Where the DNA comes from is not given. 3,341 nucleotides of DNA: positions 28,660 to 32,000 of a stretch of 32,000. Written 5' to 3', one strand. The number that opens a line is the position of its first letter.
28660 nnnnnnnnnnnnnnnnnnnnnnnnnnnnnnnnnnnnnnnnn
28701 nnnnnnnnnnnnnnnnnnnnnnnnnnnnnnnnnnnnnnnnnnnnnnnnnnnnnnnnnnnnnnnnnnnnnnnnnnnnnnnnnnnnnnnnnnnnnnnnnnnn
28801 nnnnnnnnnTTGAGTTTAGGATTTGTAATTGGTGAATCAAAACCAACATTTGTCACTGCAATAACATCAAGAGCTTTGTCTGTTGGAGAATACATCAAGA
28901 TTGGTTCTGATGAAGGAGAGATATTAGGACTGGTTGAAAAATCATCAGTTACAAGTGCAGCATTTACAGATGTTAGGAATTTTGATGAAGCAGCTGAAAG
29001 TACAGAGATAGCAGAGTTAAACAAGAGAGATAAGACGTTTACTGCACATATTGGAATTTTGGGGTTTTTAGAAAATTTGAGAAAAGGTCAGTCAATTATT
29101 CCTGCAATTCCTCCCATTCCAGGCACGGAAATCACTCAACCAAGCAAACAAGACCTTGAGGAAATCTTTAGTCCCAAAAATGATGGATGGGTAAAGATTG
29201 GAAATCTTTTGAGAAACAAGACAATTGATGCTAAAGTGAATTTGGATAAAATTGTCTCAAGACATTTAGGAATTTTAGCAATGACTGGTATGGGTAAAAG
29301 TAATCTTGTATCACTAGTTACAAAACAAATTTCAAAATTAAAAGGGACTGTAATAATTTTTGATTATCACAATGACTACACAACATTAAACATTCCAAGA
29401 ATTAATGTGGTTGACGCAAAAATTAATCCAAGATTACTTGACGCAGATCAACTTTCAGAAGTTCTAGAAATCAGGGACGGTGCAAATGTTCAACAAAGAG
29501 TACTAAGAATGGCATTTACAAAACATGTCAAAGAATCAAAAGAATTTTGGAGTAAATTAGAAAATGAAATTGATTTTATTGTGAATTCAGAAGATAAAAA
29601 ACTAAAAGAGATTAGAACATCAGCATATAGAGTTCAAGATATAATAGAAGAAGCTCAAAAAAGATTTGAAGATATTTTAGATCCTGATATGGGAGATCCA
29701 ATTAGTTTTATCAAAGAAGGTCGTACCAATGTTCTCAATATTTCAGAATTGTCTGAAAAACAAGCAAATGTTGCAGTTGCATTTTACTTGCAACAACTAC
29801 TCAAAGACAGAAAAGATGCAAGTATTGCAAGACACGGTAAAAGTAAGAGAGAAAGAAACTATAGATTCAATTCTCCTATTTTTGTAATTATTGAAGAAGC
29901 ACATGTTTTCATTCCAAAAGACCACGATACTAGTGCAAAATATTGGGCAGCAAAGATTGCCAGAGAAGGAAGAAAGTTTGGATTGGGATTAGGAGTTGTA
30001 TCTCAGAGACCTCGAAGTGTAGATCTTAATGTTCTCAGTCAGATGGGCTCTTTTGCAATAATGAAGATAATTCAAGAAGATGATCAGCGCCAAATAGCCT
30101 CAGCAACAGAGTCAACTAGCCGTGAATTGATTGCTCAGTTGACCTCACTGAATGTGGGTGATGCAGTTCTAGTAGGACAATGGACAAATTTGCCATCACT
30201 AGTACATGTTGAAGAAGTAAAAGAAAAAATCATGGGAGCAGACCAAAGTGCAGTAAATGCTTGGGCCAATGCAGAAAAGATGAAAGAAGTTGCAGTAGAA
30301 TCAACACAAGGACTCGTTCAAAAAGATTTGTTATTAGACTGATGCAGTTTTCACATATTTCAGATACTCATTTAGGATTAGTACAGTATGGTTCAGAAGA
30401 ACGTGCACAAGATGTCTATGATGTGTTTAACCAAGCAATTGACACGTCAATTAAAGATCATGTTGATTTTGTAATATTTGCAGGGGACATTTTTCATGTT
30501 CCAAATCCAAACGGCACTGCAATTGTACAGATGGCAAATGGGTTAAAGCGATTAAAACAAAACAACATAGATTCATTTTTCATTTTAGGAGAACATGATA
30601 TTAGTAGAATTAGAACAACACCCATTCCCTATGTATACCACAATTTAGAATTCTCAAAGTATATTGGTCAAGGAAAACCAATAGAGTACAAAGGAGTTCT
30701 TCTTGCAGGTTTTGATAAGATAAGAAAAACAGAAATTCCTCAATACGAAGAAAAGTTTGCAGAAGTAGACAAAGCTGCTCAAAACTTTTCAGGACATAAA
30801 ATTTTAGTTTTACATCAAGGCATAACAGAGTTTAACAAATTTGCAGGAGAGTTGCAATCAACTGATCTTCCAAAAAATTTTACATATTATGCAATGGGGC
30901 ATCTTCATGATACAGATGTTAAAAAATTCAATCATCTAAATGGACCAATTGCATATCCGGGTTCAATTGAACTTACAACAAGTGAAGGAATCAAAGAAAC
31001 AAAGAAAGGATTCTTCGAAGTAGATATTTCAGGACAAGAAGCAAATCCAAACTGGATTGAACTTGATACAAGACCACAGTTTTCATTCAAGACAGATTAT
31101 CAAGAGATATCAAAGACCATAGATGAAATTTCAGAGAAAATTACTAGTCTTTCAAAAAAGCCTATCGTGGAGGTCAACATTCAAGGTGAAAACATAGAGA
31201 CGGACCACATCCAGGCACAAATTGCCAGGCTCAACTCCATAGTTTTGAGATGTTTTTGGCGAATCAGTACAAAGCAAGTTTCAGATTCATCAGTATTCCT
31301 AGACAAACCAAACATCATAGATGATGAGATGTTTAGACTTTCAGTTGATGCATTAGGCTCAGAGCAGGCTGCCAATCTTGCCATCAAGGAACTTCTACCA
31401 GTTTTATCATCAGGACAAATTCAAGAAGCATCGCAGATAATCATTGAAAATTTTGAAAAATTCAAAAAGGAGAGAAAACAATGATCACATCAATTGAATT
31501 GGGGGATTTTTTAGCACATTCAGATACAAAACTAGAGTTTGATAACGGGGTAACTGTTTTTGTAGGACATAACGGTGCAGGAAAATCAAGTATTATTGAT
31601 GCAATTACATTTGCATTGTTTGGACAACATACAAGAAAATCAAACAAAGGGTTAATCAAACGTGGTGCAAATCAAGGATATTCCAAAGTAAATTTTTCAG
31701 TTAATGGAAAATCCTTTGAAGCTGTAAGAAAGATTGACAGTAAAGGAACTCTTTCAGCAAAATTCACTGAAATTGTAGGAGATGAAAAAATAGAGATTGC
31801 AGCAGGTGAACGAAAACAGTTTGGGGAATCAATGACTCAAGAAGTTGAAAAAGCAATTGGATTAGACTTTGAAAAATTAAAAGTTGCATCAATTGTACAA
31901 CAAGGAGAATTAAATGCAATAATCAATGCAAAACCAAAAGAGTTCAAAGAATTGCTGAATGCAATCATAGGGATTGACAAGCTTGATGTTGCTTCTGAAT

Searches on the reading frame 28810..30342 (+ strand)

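Call 21: search_protein_families(library=pfam, proteins=[window:28810-30342:+], max_evalue=0.001)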
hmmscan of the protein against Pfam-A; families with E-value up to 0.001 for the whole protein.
window:28810-30342:+ (510 aa): 1 family
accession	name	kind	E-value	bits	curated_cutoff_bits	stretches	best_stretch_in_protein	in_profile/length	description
PF01935.23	DUF87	-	1e-38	134.1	23.2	1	128-329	1-219/220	Helicase HerA, central domain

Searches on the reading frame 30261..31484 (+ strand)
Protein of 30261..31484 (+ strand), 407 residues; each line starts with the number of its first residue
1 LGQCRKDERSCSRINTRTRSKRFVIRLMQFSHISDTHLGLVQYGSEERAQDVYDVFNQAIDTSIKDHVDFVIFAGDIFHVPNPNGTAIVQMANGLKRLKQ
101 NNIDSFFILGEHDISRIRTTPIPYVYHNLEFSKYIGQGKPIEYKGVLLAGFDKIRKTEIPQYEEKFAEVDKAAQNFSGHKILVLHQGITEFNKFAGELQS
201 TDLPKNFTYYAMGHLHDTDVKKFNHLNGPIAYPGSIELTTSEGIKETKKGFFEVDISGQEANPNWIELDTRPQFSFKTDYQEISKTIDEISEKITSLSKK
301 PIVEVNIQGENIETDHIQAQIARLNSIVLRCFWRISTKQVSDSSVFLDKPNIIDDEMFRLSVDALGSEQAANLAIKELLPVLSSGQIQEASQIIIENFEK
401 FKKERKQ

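Call 8: search_protein_families(library=ncbifam, proteins=[window:30261-31484:+], max_evalue=0.01)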
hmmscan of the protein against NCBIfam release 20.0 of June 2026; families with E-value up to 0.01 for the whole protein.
window:30261-31484:+ (407 aa): 8 families
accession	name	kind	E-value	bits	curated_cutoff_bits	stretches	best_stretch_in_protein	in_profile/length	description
NF041031.1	Mre11_Sulfo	equivalog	5.8e-60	203.5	500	1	29-344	1-319/374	DNA double-strand break repair protein Mre11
NF041029.1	Mre11_Pyroc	equivalog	3.5e-30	105.2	600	2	28-130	1-99/438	DNA double-strand break repair protein Mre11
NF041030.1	Mre11_Halo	equivalog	3.9e-23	82.2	550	1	31-350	5-315/361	DNA double-strand break repair protein Mre11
TIGR00619.1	sbcd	subfamily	1.4e-13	51.2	77.65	1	31-113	4-86/252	exonuclease subunit SbcD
NF008206.2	PRK10966.1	equivalog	1.7e-07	30.7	450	1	28-113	1-85/380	exonuclease subunit SbcD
TIGR00583.1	mre11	equivalog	5.5e-07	28.9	434.6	1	34-97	10-72/405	DNA repair protein (mre11)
NF041753.2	sbcd_Staph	equivalog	3.3e-06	26.2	480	1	28-114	1-87/375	exonuclease subunit SbcD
NF041754.1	sbcd_Bac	equivalog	0.0003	20.1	750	0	28-113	1-86/390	exonuclease subunit SbcD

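Call 21: search_protein_families(library=pfam, proteins=[window:30261-31484:+], max_evalue=0.001)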
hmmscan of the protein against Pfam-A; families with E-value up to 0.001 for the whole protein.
window:30261-31484:+ (407 aa): 2 families
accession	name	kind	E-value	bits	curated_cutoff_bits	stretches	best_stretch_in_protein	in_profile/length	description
PF00149.33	Metallophos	-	5.5e-11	43.7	21.5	1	28-216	1-189/191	Calcineurin-like phosphoesterase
PF12850.12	Metallophos_2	-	1.2e-06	29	27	1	28-239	1-138/154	Calcineurin-like phosphoesterase superfamily domain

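Call 22: find_homologous_proteins(query=window:30342-31484:+, max_evalue=0.001)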
Query window:30342-31484:+ (380 aa): 3491 proteins with E <= 0.001 among 5729 candidates; the best 120 are listed.
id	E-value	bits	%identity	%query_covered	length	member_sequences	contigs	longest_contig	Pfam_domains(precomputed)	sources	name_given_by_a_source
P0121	1.0e-250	849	100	100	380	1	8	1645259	PF12850.13,PF00149.34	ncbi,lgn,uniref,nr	ncbi:metallophosphoesterase family protein [Nitrosopumilus maritimus]|uniref:DNA double-strand break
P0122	7.7e-247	836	98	100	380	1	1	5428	PF12850.13,PF00149.34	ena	-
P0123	2.1e-246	835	98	100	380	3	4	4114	PF12850.13,PF00149.34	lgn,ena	-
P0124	3.1e-246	834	98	100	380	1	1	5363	PF12850.13,PF00149.34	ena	-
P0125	3.3e-246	834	98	100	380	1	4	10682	PF12850.13,PF00149.34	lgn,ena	-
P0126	5.2e-246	833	97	100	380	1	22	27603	PF12850.13,PF00149.34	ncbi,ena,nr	ncbi:MAG: exonuclease SbcCD subunit D [Nitrosopumilus sp.]|nr:MAG: exonuclease SbcCD subunit D [Nitr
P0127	2.8e-245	831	97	100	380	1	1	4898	PF12850.13,PF00149.34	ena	-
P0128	3.3e-245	831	97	100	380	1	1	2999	PF12850.13,PF00149.34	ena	-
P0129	5.0e-245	830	97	100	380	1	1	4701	PF12850.13,PF00149.34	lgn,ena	-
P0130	7.4e-244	826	96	100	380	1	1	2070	PF12850.13,PF00149.34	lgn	-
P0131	3.7e-243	824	96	100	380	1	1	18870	PF12850.13,PF00149.34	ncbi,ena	-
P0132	9.4e-243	823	96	100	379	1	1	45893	PF12850.13,PF00149.34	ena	-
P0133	6.0e-242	820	96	100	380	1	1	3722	PF12850.13,PF00149.34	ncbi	-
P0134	9.0e-242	819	95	100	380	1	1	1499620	PF12850.13,PF00149.34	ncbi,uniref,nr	ncbi:exonuclease SbcCD subunit D [Candidatus Nitrosopumilus sp. SW]|uniref:metallophosphoesterase fa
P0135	4.2e-241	817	96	97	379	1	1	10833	PF12850.13,PF00149.34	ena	-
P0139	1.0e-239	813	95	97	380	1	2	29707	PF12850.13,PF00149.34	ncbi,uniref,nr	ncbi:DNA double-strand break repair protein Mre11 [Marine Group I thaumarchaeote SCGC RSA3]|uniref:D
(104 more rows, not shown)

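Call 72: find_encoding_contigs(protein=P0139, flank=10000, max_places=2)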
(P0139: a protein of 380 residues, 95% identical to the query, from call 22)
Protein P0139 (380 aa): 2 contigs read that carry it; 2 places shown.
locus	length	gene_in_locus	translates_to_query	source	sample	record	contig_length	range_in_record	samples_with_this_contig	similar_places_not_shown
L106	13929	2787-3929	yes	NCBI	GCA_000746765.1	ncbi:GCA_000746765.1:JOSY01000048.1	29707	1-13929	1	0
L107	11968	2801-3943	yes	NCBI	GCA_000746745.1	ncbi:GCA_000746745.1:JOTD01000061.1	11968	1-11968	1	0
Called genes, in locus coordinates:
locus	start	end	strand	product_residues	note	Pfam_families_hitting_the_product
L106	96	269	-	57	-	-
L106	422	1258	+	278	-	PF09376:NurA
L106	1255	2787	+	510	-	PF01935:DUF87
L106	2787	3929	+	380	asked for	PF00149:Metallophos, PF12850:Metallophos_2 (weak)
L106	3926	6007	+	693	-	PF02463:SMC_N, PF13175:AAA_15, PF13476:AAA_23 (faint), PF13514:AAA_27 (weak), PF13555:AAA_29 (weak), PF02463:SMC_N, PF13304:AAA_21 (weak)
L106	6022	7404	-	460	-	PF00050:Kazal_1, PF07648:Kazal_2 (weak), PF00127:Copper-bind, PF13473:Cupredoxin_1 (faint), PF00127:Copper-bind (weak)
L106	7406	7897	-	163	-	PF12717:Cnd1 (faint), PF13646:HEAT_2 (weak), PF13513:HEAT_EZ (faint), PF02985:HEAT (faint), PF03130:HEAT_PBS (faint), PF13646:HEAT_2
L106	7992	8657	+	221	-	PF00578:AhpC-TSA (faint), PF08534:Redoxin (faint)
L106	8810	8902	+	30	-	-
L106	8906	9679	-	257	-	-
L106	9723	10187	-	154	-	PF00827:Ribosomal_L15e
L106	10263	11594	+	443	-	PF00589:Phage_integrase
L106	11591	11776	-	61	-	PF01402:RHH_1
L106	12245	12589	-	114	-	PF01978:TrmB (faint)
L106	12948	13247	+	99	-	-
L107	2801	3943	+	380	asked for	PF00149:Metallophos, PF12850:Metallophos_2 (weak)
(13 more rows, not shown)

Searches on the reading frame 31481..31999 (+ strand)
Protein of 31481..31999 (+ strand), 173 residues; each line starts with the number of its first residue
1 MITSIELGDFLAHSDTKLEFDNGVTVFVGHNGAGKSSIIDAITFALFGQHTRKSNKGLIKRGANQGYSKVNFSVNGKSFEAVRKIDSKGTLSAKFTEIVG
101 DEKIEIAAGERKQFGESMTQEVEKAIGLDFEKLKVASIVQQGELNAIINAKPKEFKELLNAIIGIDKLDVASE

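Call 21: search_protein_families(library=pfam, proteins=[window:31481-31999:+], max_evalue=0.001)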
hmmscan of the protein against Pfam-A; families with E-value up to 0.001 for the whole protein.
window:31481-31999:+ (173 aa): 7 families
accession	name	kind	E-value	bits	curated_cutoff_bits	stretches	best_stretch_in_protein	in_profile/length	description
PF13476.12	AAA_23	-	4.1e-22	80.2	27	1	5-162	2-163/201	AAA domain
PF13175.12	AAA_15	-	3e-11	44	32.1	1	1-158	1-125/374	AAA ATPase domain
PF02463.25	SMC_N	-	3.2e-10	40.3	40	1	2-61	2-67/220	RecF/RecN/SMC N terminal domain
PF13555.12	AAA_29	-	2e-09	37.5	27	1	13-56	12-56/61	P-loop containing region of AAA domain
PF13514.12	AAA_27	-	4.3e-08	33.4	22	1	2-107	3-110/206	AAA domain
PF13304.12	AAA_21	-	2.8e-05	24.8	27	1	24-54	1-34/304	AAA domain, putative AbiEii toxin, Type IV TA system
PF03193.22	RsgA_GTPase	-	0.0007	19.9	30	0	18-44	102-128/174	RsgA GTPase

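Call 36: search_protein_families(library=padloc, proteins=[window:31481-31999:+], max_evalue=0.01)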
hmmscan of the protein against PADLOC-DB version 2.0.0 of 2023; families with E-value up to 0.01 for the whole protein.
window:31481-31999:+ (173 aa): 162 families (the best 25 are shown)
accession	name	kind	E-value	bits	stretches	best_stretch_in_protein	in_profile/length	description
PDLC04135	mad3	-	3.7e-17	60.9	1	2-162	2-154/374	mads_3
PDLC03859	LmuB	-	5.7e-14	50.2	1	16-167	17-194/611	-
PDLC02979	AriA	-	4.4e-12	44.5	1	1-123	1-87/373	-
PDLC00278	PtuA1|PtuA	-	1.9e-11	41.9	1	2-71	3-69/436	AAA ATPase domain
PDLC00299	PtuA1|PtuA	-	6.2e-11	39.9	1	2-46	55-99/535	AAA ATPase domain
PDLC00271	PtuA1|PtuA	-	1.1e-10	39.7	1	2-49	3-50/421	AAA ATPase domain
PDLC02913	ATPase_I-A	-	1.4e-10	38.9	1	2-45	54-97/508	-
PDLC00311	PtuA1|PtuA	-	2.7e-10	37.8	1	4-120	5-114/455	AAA ATPase domain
PDLC03860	LmuB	-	7.4e-10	36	1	16-109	20-98/565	-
PDLC00310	PtuA1|PtuA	-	4.2e-09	34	1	2-46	3-47/443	AAA ATPase domain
PDLC03863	LmuB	-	5.6e-09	33.2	1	15-129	17-128/610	-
PDLC00298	PtuA1|PtuA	-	6.4e-09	33.4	1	2-48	3-49/423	AAA ATPase domain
PDLC04213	HEC-02A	-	7.1e-09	33.7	1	1-87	1-79/337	-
PDLC03878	NsnB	-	9.3e-09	33.5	1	1-69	1-66/345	-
PDLC00091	GajA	-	1.1e-08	32.4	1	4-53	5-55/627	AAA ATPase domain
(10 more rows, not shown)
